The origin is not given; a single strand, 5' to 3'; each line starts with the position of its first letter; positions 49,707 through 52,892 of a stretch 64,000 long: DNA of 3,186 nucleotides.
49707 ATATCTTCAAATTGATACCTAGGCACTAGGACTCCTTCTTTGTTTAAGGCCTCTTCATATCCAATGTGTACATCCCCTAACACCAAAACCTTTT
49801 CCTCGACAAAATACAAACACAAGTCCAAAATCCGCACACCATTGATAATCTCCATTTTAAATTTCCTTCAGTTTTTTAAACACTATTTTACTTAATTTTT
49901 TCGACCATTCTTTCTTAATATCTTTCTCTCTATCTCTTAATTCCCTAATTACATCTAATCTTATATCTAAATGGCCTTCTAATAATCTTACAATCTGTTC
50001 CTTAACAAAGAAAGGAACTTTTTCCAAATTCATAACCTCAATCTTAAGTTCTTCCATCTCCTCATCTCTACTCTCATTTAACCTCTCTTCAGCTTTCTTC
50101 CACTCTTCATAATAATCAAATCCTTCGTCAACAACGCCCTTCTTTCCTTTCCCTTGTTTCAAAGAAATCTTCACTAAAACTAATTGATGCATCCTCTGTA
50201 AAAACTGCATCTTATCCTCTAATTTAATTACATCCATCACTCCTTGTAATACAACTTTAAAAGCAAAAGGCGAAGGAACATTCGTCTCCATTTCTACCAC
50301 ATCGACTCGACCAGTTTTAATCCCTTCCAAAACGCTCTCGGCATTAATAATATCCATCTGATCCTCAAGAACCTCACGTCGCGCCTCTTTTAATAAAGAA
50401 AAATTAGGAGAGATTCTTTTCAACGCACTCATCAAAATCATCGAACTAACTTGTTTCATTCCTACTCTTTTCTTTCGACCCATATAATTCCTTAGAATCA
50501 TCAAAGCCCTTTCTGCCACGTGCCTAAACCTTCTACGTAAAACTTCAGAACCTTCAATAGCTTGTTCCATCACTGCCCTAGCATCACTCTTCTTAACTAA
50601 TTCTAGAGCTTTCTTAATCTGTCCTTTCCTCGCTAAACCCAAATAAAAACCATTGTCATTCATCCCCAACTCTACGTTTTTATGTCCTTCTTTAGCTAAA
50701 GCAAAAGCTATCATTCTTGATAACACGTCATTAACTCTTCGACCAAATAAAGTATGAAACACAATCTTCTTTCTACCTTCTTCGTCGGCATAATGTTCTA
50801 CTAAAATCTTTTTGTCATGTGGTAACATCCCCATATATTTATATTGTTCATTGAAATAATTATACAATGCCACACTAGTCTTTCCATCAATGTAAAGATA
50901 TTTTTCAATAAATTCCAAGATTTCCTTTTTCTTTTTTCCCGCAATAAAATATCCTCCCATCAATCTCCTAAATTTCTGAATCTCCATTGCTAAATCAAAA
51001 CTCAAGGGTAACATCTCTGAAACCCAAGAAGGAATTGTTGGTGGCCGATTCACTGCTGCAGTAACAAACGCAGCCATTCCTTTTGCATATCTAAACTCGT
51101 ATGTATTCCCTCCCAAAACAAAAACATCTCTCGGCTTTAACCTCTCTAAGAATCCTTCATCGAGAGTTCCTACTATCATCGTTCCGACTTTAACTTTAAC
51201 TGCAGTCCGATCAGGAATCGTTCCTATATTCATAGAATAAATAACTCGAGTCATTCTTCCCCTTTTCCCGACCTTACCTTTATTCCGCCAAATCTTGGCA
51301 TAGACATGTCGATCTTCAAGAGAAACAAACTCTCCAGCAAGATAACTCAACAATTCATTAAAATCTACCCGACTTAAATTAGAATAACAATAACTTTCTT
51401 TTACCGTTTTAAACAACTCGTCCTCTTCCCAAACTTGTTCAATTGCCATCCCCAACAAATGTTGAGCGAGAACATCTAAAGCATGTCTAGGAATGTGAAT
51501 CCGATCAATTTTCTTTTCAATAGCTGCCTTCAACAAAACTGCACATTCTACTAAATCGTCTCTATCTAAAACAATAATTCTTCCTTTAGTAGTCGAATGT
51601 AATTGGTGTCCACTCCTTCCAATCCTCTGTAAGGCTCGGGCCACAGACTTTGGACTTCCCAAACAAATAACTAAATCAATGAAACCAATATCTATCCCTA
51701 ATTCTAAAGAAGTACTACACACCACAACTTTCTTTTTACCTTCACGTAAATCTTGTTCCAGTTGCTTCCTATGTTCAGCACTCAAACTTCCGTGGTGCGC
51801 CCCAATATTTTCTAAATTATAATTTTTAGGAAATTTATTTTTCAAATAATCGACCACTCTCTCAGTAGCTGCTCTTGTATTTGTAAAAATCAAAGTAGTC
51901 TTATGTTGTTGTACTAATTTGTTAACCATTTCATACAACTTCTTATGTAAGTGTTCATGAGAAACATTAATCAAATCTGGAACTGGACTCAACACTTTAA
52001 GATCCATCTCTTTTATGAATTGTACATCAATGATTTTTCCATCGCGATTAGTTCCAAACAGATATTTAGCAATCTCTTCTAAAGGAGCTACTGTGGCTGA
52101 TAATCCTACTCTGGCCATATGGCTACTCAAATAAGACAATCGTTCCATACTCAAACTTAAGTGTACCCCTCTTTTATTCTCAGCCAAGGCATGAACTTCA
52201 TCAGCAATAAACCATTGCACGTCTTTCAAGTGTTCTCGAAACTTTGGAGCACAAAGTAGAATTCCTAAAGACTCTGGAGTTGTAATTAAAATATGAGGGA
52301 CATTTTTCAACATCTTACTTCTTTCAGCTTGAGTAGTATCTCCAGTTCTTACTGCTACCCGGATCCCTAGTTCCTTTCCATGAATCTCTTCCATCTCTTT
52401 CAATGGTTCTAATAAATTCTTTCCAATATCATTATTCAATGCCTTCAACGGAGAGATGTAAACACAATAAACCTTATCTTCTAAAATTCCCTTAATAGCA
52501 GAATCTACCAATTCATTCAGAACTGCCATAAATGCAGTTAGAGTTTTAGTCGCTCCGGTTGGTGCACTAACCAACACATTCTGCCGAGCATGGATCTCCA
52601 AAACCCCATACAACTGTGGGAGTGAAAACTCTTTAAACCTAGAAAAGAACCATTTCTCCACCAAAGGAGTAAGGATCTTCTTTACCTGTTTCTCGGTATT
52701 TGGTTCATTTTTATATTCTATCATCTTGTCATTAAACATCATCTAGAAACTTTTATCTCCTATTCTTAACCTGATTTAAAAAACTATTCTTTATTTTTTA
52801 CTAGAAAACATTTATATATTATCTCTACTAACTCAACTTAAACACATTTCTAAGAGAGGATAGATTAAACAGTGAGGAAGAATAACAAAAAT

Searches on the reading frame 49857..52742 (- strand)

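Call 42: search_protein_families(library=ncbifam, proteins=[window:49857-52742:-], max_evalue=1e-20)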
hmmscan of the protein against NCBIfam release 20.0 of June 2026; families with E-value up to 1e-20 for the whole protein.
window:49857-52742:- (961 aa): 6 families
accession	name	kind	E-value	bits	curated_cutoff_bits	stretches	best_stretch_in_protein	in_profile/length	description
NF010338.0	PRK13767.1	equivalog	0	1160.8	849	1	7-864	2-872/877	ATP-dependent helicase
TIGR04121.1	DEXH_lig_assoc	equivalog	2e-171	571.5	850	1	28-853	3-800/804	ligase-associated DNA damage response DEXH box helicase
NF007284.0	PRK09751.1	equivalog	2.7e-121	406.1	1496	2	315-839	354-879/1538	ATP-dependent helicase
TIGR03817.1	DECH_helic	hypoth_equivalog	2.2e-27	95.6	874.1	1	51-442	49-434/742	helicase/secretion neighborhood putative DEAH-box helicase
NF002654.0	PRK02362.1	equivalog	7.3e-23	80.8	887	0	51-301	37-264/739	ATP-dependent DNA helicase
NF001308.0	PRK00254.1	equivalog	2.5e-21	75.6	1216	0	50-303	36-261/720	ATP-dependent DNA helicase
